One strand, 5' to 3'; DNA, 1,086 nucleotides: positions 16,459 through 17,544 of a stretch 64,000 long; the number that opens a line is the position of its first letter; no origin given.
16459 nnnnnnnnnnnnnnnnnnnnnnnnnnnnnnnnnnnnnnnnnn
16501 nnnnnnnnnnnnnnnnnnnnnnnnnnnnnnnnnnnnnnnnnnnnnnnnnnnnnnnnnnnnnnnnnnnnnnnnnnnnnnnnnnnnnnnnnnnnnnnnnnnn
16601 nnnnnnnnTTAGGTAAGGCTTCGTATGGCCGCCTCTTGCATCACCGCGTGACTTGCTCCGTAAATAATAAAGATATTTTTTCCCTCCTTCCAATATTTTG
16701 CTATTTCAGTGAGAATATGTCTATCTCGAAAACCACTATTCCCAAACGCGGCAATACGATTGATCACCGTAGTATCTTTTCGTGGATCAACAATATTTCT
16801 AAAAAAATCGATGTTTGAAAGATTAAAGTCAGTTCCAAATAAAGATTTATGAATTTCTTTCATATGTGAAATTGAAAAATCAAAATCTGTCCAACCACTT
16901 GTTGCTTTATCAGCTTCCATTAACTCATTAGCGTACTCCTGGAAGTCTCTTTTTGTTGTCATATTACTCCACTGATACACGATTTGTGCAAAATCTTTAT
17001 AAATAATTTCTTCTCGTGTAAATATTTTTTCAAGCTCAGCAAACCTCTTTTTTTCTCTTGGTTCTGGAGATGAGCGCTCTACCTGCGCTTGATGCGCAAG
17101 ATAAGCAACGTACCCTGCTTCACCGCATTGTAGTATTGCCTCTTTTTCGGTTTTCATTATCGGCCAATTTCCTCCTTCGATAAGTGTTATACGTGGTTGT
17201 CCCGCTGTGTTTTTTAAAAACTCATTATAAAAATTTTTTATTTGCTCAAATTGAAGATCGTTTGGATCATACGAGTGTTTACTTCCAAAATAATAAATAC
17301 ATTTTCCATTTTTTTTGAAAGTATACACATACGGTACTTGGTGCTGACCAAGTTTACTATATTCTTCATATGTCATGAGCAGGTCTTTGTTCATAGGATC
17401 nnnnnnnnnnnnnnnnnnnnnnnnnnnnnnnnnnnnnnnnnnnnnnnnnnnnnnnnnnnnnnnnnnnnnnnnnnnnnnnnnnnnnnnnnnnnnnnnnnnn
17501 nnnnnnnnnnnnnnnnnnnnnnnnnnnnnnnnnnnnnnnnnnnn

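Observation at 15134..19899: Second aaRS-embedded accessory operon: trpS - SAM methyltransferase - DUF2156-like GNAT - TraB/Tiki-like hydrolase - aspS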

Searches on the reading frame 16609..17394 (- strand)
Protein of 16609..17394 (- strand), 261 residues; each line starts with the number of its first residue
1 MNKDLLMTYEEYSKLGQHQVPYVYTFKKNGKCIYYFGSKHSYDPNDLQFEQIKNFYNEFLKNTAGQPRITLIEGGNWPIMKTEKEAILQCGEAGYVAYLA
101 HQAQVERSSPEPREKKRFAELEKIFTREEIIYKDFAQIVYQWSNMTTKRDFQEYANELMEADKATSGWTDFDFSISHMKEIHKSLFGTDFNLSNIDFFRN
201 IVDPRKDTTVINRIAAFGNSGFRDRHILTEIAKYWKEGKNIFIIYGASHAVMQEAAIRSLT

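Call 5: search_protein_families(library=pfam, proteins=[window:16609-17394:-], max_evalue=1)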
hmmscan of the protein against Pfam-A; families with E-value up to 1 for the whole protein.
window:16609-17394:- (261 aa): 1 family
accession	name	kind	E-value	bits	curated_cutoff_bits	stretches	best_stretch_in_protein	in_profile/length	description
PF01963.22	TraB_PrgY_gumN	-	0.16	12.3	26.8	1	223-257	217-251/263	TraB/PrgY/gumN family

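Call 7: search_protein_families(library=ncbifam, proteins=[window:16609-17394:-], max_evalue=1)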
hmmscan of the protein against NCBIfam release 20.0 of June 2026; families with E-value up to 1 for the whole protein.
window:16609-17394:- (261 aa): 0 families

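Call 9: search_solved_structures(query=window:16609-17394:-, max_evalue=10)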
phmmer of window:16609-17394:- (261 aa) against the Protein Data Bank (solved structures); distinct sequences matched with E-value up to 10: 3.
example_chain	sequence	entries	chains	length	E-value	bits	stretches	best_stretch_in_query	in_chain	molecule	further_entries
7jlz_A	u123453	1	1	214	0.51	12.8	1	26-64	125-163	16S rRNA methylase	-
4mvt_A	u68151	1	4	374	1.2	11.5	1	53-116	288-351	E3 SUMO-protein ligase PIAS3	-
8z4f_B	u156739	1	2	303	1.6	11.1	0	47-83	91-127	Pseudomurein endosiopeptidase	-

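Call 18: find_homologous_proteins(query=window:16609-17394:-, max_evalue=0.001)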
Query window:16609-17394:- (261 aa): 17 proteins with E <= 0.001 among 206 candidates.
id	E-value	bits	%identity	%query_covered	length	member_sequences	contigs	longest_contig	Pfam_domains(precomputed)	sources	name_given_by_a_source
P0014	2.2e-171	586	100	98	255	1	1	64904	-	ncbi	-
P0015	9.9e-93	328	55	100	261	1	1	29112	-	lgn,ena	-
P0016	7.2e-81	289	49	98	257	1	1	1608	-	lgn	-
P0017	2.4e-79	284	48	100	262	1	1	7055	-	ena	-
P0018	6.7e-79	283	47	100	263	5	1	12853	-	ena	-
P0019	9.9e-74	266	47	100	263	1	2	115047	-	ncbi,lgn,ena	-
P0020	3.3e-73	264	47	99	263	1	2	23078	-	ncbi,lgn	-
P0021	1.6e-72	262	48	100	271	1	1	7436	-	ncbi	-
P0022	2.7e-70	255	46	100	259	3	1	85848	-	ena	-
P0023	8.4e-67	243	45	99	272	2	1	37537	-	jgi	jgi:hypothetical protein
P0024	5.3e-60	221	41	98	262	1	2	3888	-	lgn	-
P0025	3.5e-58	215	41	98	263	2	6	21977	-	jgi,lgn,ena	-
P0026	1.2e-56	210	44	100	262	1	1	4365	-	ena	-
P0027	1.4e-55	206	40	100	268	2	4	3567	-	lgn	-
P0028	2.5e-49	186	37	100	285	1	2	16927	-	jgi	jgi:hypothetical protein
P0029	9.2e-41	158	37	100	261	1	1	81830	-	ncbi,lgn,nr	ncbi:MAG: hypothetical protein Q8Q92_04985 [bacterium]|nr:hypothetical protein [bacterium]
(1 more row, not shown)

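Call 21: find_encoding_contigs(protein=P0019, flank=6000, max_places=2)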
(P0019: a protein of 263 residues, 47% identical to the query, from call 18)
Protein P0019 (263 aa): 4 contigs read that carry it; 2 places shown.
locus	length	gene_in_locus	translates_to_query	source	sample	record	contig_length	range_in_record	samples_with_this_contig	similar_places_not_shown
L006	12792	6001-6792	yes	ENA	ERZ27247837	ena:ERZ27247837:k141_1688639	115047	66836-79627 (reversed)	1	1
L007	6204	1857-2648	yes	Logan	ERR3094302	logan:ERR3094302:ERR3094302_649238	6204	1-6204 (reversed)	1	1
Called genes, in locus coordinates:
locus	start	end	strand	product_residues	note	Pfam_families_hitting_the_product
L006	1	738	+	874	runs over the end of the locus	PF00005:ABC_tran (faint), PF02463:SMC_N (faint), PF13191:AAA_16 (faint), PF13555:AAA_29 (faint), PF20703:nSTAND1 (faint), PF20720:nSTAND3 (faint), PF13304:AAA_21 (faint), PF17760:UvrA_inter, +1 more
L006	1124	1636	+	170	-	-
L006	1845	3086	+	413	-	PF01541:GIY-YIG (weak), PF02151:UVR, PF08459:UvrC_RNaseH_dom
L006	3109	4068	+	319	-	PF01820:Dala_Dala_lig_N, PF02655:ATP-grasp_3, PF02786:CPSase_L_D2 (faint), PF07478:Dala_Dala_lig_C, PF08443:RimK (faint)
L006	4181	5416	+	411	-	PF07690:MFS_1, PF12832:MFS_1_like (weak)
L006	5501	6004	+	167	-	-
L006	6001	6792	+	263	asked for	-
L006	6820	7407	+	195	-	PF00293:NUDIX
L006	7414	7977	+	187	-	PF14378:PAP2_3 (weak), PF01569:PAP2 (weak)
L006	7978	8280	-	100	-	PF01741:MscL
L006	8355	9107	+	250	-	PF00119:ATP-synt_A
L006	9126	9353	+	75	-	PF00137:ATP-synt_C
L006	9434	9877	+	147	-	PF00430:ATP-synt_B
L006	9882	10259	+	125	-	PF00213:OSCP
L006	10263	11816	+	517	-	PF02874:ATP-synt_ab_N, PF00006:ATP-synt_ab, PF00306:ATP-synt_ab_C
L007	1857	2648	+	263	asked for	-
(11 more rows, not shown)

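Call 30: predict_structure(alignment_id=A2)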
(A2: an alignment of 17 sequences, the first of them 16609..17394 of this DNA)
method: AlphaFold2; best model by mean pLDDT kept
length: 261 residues; sequences in the alignment: 17
mean_pLDDT: 94.9   pTM: 0.88
mean pLDDT of the five models: 94.9, 94.3, 94.2, 94.1, 94.0
residues with pLDDT >= 90: 237; 70-90: 23; 50-70: 1; < 50: 0
segments of 3 or more residues with pLDDT < 50: none
pLDDT, mean of each block of 10 residues (from residue 1): 92 90 95 96 95 98 98 92 94 97 97 94 97 97 89 95 94 98 98 96 93 92 94 97 96 95 69
secondary structure, 60 per line:
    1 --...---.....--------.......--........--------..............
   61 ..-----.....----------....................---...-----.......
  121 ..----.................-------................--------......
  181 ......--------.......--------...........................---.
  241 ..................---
elements in order: H9-13 E22-28 E31-38 H47-62 E68-72 H83-102 E106-108 H114-122 H127-143 H151-166 H175-186 H195-201 H210-236 E240-246 H247-258

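Call 47: find_encoding_contigs(protein=P0015, flank=6000, max_places=1)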
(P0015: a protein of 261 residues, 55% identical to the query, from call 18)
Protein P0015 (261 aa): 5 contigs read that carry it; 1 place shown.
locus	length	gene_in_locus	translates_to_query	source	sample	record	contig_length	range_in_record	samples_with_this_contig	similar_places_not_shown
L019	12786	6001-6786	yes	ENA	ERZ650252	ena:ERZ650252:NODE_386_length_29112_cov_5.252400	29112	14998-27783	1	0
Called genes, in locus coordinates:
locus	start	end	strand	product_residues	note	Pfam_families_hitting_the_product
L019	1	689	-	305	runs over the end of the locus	PF01544:CorA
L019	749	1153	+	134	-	PF00829:Ribosomal_L21p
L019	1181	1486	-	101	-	PF12305:DUF3630 (weak)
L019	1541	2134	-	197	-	PF21176:RecR_HhH, PF13662:Toprim_4 (faint)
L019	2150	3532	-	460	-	PF00772:DnaB, PF13481:AAA_25, PF03796:DnaB_C, PF06745:ATPase (weak)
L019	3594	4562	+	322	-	PF00579:tRNA-synt_1b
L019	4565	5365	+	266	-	-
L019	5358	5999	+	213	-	-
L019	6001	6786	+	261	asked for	-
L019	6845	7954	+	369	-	-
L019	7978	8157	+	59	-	-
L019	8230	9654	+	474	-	PF01336:tRNA_anti-codon, PF00152:tRNA-synt_2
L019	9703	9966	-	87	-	-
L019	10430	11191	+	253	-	PF02616:SMC_ScpA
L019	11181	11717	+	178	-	PF04079:SMC_ScpB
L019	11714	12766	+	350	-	PF00953:Glycos_transf_4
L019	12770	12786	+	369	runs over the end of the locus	PF01098:FTSW_RODA_SPOVE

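Call 48: find_encoding_contigs(protein=P0022, flank=6000, max_places=1)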
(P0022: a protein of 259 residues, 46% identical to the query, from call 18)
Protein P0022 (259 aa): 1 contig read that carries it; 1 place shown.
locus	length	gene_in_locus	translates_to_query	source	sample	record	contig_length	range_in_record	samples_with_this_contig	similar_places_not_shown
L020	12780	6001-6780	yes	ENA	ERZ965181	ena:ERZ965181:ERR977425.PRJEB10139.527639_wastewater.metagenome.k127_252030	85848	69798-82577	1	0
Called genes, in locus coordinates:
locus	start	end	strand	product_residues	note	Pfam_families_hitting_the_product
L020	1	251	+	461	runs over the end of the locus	PF01266:DAO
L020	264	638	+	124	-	PF02482:Ribosomal_S30AE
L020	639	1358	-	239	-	PF00551:Formyl_trans_N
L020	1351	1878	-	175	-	PF01327:Pep_deformylase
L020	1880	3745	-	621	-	-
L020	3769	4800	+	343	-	PF06723:MreB_Mbl, PF00022:Actin, PF00012:HSP70, PF14450:FtsA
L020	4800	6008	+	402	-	PF01702:TGT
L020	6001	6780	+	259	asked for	-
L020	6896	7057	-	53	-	-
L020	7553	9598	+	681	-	PF00270:DEAD (faint), PF04851:ResIII, PF17757:UvrB_inter, PF27431:UvrB_3rd, PF00271:Helicase_C, PF12344:UvrB, PF02151:UVR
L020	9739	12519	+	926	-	PF02463:SMC_N (faint), PF00005:ABC_tran (faint), PF13191:AAA_16 (faint), PF13304:AAA_21 (faint), PF13555:AAA_29 (faint), PF20703:nSTAND1 (faint), PF20720:nSTAND3 (faint), PF17760:UvrA_inter, +1 more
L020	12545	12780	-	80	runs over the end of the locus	-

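Call 49: find_encoding_contigs(protein=P0029, flank=6000, max_places=1)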
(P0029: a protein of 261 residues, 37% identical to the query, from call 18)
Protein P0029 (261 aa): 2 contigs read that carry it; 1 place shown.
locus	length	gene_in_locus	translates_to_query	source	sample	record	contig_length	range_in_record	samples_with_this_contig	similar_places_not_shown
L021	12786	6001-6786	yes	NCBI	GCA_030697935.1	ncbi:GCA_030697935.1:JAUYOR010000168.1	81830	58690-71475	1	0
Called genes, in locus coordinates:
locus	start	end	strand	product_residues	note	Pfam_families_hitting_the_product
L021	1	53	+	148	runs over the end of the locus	-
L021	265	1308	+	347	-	-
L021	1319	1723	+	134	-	-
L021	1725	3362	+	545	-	-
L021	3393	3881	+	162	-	PF27226:AF_1845 (weak)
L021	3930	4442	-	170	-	PF01841:Transglut_core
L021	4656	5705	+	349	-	PF04055:Radical_SAM, PF13353:Fer4_12 (weak), PF13186:SPASM (weak)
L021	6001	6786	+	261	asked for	-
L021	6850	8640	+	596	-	PF05157:MshEN, PF00437:T2SSE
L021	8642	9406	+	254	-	PF00121:TIM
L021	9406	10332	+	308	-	PF00162:PGK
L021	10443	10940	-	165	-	PF00293:NUDIX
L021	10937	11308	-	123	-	PF11969:DcpS_C, PF01230:HIT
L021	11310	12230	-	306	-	PF00932:LTD (weak)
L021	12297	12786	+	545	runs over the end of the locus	PF01368:DHH, PF02272:DHHA1, PF17768:RecJ_OB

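Call 51: search_protein_families(library=pfam, proteins=[L019:5358-5999:+, L019:4565-5365:+, L019:6845-7954:+], max_evalue=0.1)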
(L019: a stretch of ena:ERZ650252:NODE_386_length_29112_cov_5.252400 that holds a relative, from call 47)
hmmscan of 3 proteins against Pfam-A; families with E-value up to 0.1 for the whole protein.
L019:5358-5999:+ (213 aa): 1 family
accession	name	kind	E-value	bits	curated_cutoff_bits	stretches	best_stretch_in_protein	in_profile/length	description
PF18818.7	MPTase-PolyVal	-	0.026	15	27.5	1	108-149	45-87/126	Zincin-like metallopeptidase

L019:4565-5365:+ (266 aa): 2 families
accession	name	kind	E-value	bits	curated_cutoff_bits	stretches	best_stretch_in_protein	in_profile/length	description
PF01909.29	NTP_transf_2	-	0.0018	19.1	21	1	54-87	13-43/93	Nucleotidyltransferase domain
PF22644.2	BsNagA_N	-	0.087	13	27.4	0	82-105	19-41/50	BsNagA composite domain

L019:6845-7954:+ (369 aa): 1 family
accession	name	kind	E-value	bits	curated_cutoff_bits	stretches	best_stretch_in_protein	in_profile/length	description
PF00306.32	ATP-synt_ab_C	-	0.042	14.6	27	0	264-328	52-116/126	ATP synthase alpha/beta chain, C terminal domain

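Call 55: search_protein_families(library=padloc, proteins=[window:16609-17394:-, L019:4565-5365:+, L019:6845-7954:+], max_evalue=0.01)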
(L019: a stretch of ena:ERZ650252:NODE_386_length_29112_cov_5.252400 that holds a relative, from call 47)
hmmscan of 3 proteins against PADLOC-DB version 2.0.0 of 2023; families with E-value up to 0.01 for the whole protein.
window:16609-17394:- (261 aa): 0 families

L019:4565-5365:+ (266 aa): 6 families
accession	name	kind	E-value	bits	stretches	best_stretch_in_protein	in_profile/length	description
PDLC04903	PDC-S09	-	3.3e-05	22.1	1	35-88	4-54/108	-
PDLC00803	Cyclase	-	0.00065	17.4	1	36-87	23-74/253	oligonucleotide-cyclase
PDLC03623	REase_MTase_IIG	-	0.0014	14.5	1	200-247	806-853/1022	Type IIG restriction enzyme-methyltransferase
PDLC00796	Cyclase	-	0.0017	15.8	1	30-81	18-68/432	oligonucleotide-cyclase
PDLC00786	Cyclase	-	0.0024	15.3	1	24-81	14-70/293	oligonucleotide-cyclase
PDLC00790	Cyclase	-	0.0042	14.4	1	42-95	60-110/310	oligonucleotide-cyclase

L019:6845-7954:+ (369 aa): 0 families

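Call 77: fold_search(model_id=the predicted structure, library=pdb)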
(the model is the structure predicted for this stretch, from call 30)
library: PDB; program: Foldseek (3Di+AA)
matches with E <= 10: 116; with E <= 0.001: 0
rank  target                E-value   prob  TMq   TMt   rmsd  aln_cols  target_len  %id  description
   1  5ume_A                3.4e-01  0.10  0.16  0.15  15.9       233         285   14  Crystal Structure of 5,10-Methylenetetrahydrofolate Reductase MetF from Haemophilus influenzae (released 2017-02-22)
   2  5ume_B                3.4e-01  0.09  0.16  0.16  16.3       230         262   14  Crystal Structure of 5,10-Methylenetetrahydrofolate Reductase MetF from Haemophilus influenzae (released 2017-02-22)
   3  6ki9_B                4.0e-01  0.11  0.20  0.14  14.8       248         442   10  Apo structure of FabMG, novel types of Enoyl-acyl carrier protein reductase (released 2020-05-20)
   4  5ume_F                4.7e-01  0.08  0.15  0.14  16.4       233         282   13  Crystal Structure of 5,10-Methylenetetrahydrofolate Reductase MetF from Haemophilus influenzae (released 2017-02-22)
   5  1zrq_A                6.0e-01  0.08  0.15  0.15  16.1       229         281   13  Escherichia coli Methylenetetrahydrofolate Reductase (reduced) complexed with NADH, pH 6.0 (released 2005-08-09)
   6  6ki9_A                9.6e-01  0.10  0.23  0.16  14.7       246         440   10  Apo structure of FabMG, novel types of Enoyl-acyl carrier protein reductase (released 2020-05-20)
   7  5ume_D                1.0e+00  0.06  0.17  0.15  16.4       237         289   14  Crystal Structure of 5,10-Methylenetetrahydrofolate Reductase MetF from Haemophilus influenzae (released 2017-02-22)
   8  6znt_A                1.1e+00  0.08  0.20  0.17  16.4       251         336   11  MaeB PTA domain, acetyl-CoA bound form (released 2021-02-17)
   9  5ume_C                1.2e+00  0.06  0.16  0.15  14.9       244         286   11  Crystal Structure of 5,10-Methylenetetrahydrofolate Reductase MetF from Haemophilus influenzae (released 2017-02-22)
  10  1b5t_B                1.2e+00  0.04  0.15  0.14  14.7       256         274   11  ESCHERICHIA COLI METHYLENETETRAHYDROFOLATE REDUCTASE (released 1999-01-20)
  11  2fmn_A                1.4e+00  0.05  0.16  0.15  16.0       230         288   14  Ala177Val mutant of E. coli Methylenetetrahydrofolate Reductase complex with LY309887 (released 2006-04-25)
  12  4h24_A                1.4e+00  0.02  0.13  0.09  18.1       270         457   12  Cytochrome P450BM3-CIS cyclopropanation catalyst (released 2013-06-26)
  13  8cgw_A                1.5e+00  0.02  0.13  0.07  16.8       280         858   11  Insulin-regulated aminopeptidase (IRAP) in complex with an allosteric benzopyran-based inhibitor (released 2024-01-31)
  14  1zp4_A                1.5e+00  0.05  0.17  0.16  14.8       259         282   10  Glu28Gln mutant of E. coli Methylenetetrahydrofolate Reductase (oxidized) complex with Methyltetrahydrofolate (released 2005-08-09)
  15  3fst_E                1.5e+00  0.04  0.14  0.14  19.1       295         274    9  Crystal Structure of Escherichia coli Methylenetetrahydrofolate Reductase Mutant Phe223Leu at pH 7.4 (released 2009-08-25)
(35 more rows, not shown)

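Call 88: search_protein_families(library=ncbifam, proteins=[L019:8230-9654:+], max_evalue=1e-20)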
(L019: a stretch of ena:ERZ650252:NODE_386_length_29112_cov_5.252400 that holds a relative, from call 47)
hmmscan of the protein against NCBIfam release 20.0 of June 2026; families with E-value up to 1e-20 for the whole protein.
L019:8230-9654:+ (474 aa): 12 families
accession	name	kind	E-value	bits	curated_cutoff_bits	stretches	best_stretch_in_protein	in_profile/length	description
NF001750.0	PRK00476.1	equivalog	2.5e-182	607.3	443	2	12-294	16-296/590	aspartate--tRNA ligase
TIGR00459.1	aspS_bact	equivalog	8.1e-162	539.6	373.85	2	3-294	4-291/586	aspartate--tRNA ligase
NF009460.0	PRK12820.1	equivalog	2.3e-122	409.5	1379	2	2-294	22-324/723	bifunctional aspartyl-tRNA synthetase/aspartyl/glutamyl-tRNA amidotransferase subunit C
NF003483.0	PRK05159.1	equivalog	6.2e-69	232.9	353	1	2-441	4-431/438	aspartate--tRNA(Asn) ligase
TIGR00458.1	aspS_nondisc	equivalog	3.2e-61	207.6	368.4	1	12-441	10-421/428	aspartate--tRNA(Asn) ligase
NF001756.1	PRK00484.1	subfamily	1.8e-41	142.3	468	1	12-441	49-484/488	lysine--tRNA ligase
NF003037.0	PRK03932.1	equivalog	2.9e-40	138.6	414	1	13-266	15-267/451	asparagine--tRNA ligase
TIGR00457.1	asnS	equivalog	4.6e-39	134.5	342.6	1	11-267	13-270/455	asparagine--tRNA ligase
TIGR00499.1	lysS_bact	equivalog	2.1e-35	122.3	427.6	1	14-284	53-324/496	lysine--tRNA ligase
NF002821.0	PRK02983.1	equivalog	3.3e-30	104.8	742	1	12-265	657-903/1102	bifunctional lysylphosphatidylglycerol synthetase/lysine--tRNA ligase LysX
NF009101.0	PRK12445.1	subfamily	1.3e-23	83.4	1026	1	15-441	66-500/505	lysine--tRNA ligase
TIGR00462.1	genX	equivalog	1.2e-21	77.5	286.9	0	141-288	2-146/304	EF-P lysine aminoacylase EpmA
